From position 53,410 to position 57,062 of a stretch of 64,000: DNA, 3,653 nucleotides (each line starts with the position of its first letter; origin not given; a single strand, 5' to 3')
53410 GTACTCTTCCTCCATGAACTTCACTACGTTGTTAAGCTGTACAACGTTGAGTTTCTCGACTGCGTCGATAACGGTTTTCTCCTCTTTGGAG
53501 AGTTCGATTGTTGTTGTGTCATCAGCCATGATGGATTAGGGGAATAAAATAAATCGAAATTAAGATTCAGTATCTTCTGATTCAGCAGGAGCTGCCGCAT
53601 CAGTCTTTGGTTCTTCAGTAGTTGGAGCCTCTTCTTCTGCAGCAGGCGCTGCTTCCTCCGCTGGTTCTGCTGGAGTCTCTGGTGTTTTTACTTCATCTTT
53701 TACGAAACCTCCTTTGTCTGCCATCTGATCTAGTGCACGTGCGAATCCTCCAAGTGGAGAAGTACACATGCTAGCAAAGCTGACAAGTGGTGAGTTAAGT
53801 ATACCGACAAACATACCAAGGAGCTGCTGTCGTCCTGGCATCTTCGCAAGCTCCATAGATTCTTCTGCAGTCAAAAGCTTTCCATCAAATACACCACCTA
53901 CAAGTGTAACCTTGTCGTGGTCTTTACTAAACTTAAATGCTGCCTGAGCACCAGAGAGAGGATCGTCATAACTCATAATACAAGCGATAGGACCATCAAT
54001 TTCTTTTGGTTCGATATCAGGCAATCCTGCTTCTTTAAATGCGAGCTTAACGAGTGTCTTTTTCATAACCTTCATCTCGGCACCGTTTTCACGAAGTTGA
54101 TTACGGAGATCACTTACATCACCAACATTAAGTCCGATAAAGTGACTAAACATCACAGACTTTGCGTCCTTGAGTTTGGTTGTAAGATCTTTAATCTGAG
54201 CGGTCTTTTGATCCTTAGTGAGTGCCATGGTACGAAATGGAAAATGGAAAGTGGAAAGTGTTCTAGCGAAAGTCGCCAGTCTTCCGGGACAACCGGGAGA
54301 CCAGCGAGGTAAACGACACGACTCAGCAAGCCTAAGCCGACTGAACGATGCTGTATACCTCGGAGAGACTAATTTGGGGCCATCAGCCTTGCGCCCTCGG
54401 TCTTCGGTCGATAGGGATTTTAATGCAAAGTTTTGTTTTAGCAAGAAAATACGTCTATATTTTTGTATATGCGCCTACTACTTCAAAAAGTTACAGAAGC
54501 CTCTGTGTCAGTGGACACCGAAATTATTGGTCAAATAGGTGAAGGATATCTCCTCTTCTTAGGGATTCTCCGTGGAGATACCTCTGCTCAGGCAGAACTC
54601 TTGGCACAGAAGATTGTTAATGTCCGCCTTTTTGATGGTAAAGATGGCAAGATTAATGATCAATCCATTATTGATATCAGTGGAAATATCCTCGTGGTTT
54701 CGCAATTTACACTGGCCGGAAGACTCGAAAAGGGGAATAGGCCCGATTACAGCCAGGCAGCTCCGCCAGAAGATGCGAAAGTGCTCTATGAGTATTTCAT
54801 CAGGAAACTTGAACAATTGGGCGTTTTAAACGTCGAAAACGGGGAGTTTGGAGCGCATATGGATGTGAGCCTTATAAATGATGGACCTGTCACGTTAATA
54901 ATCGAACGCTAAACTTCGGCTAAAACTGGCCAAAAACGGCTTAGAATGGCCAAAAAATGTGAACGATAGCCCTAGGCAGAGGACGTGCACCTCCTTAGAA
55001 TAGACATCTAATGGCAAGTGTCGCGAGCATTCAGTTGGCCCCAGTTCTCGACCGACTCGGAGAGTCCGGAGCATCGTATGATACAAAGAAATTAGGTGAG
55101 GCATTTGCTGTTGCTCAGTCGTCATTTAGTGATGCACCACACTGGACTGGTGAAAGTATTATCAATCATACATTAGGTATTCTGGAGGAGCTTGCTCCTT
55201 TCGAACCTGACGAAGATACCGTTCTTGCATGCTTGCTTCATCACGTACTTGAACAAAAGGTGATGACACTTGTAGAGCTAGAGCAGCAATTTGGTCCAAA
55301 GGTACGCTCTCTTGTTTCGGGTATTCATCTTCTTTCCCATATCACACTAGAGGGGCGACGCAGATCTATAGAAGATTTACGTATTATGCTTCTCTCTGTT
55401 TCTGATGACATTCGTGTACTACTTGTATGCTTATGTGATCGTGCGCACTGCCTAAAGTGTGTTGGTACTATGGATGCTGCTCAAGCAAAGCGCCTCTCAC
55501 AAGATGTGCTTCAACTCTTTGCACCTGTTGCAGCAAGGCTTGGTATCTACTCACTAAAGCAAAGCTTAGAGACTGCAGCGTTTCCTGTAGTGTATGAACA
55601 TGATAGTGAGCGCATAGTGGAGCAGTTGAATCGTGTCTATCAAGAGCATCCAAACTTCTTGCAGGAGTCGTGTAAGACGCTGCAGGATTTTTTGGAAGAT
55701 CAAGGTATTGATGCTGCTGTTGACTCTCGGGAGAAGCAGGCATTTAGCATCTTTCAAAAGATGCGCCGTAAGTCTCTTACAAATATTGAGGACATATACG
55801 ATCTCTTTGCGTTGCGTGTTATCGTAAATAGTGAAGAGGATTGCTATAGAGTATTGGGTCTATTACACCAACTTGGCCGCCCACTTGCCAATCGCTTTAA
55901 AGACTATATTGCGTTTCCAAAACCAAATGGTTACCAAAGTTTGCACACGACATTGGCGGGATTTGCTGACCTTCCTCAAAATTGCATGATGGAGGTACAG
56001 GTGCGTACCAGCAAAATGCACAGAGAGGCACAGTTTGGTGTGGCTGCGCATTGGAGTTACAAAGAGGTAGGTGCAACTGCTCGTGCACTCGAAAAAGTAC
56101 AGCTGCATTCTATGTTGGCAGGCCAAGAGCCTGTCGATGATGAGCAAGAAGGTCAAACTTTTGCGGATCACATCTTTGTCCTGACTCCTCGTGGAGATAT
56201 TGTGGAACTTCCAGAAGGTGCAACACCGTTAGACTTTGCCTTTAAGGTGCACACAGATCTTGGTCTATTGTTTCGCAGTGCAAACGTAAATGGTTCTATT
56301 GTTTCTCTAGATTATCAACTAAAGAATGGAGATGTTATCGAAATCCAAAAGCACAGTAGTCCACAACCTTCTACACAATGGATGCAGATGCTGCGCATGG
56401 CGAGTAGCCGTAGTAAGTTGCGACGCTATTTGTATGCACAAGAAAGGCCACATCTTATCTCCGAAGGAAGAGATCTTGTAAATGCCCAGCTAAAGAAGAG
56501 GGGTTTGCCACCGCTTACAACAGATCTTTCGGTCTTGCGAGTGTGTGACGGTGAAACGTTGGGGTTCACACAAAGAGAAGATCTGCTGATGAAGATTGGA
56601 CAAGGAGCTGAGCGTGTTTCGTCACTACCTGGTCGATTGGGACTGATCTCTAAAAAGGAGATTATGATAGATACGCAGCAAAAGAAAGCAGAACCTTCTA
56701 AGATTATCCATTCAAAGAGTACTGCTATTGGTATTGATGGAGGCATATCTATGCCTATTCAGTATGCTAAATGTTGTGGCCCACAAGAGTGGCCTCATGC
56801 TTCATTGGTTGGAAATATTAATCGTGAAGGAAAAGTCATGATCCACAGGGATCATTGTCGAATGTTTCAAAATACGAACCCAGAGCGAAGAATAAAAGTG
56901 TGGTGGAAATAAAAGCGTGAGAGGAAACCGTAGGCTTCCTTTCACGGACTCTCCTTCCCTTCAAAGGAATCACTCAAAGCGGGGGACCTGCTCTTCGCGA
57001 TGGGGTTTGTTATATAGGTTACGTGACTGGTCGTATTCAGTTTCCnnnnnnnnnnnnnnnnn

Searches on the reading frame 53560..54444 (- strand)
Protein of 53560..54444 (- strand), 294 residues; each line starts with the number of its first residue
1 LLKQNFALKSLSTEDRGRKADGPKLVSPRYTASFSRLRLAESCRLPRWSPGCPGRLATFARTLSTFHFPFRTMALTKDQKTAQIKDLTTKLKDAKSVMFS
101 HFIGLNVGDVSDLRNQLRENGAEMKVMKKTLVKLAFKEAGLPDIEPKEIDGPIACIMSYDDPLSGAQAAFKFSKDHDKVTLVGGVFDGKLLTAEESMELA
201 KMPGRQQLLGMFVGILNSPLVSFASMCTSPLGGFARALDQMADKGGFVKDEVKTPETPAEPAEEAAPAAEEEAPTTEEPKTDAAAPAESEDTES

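Call 10: search_protein_families(library=pfam, proteins=[window:53560-54444:-])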
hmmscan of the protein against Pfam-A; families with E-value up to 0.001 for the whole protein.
window:53560-54444:- (294 aa): 1 family
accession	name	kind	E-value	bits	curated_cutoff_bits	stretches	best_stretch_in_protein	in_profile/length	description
PF00466.25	Ribosomal_L10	-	2.7e-20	72.7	22.8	1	76-173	2-99/100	Ribosomal protein L10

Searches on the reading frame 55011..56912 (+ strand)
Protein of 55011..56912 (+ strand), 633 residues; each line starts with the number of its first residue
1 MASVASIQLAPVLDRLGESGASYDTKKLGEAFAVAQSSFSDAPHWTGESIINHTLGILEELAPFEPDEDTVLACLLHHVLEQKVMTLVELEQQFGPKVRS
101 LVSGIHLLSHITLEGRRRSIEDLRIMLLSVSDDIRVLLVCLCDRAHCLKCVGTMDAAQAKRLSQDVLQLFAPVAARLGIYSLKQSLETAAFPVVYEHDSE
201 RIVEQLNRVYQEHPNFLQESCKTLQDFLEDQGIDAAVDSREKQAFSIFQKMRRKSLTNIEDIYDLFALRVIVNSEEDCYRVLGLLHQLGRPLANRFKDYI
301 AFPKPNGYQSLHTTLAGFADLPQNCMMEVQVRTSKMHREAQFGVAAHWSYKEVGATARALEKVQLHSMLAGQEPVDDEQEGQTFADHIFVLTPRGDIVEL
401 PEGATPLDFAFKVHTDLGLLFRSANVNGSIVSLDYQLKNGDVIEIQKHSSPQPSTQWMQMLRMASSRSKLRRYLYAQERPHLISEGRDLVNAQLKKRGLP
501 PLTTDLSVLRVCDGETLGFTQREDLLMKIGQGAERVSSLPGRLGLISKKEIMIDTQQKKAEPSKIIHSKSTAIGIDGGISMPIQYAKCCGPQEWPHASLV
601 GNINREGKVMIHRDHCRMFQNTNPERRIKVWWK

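Call 10: search_protein_families(library=pfam, proteins=[window:55011-56912:+])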
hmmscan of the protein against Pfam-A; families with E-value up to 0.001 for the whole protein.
window:55011-56912:+ (633 aa): 3 families
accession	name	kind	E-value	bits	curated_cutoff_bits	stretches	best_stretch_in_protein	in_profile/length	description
PF04607.23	RelA_SpoT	-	9.4e-38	129.4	27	1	239-352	1-110/113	Region found in RelA / SpoT proteins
PF13328.12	HD_4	-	5.5e-29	101.4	27.2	1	31-179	1-155/156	HD domain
PF02824.27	TGS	-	6.4e-19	68.2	22.2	1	388-445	1-58/60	TGS domain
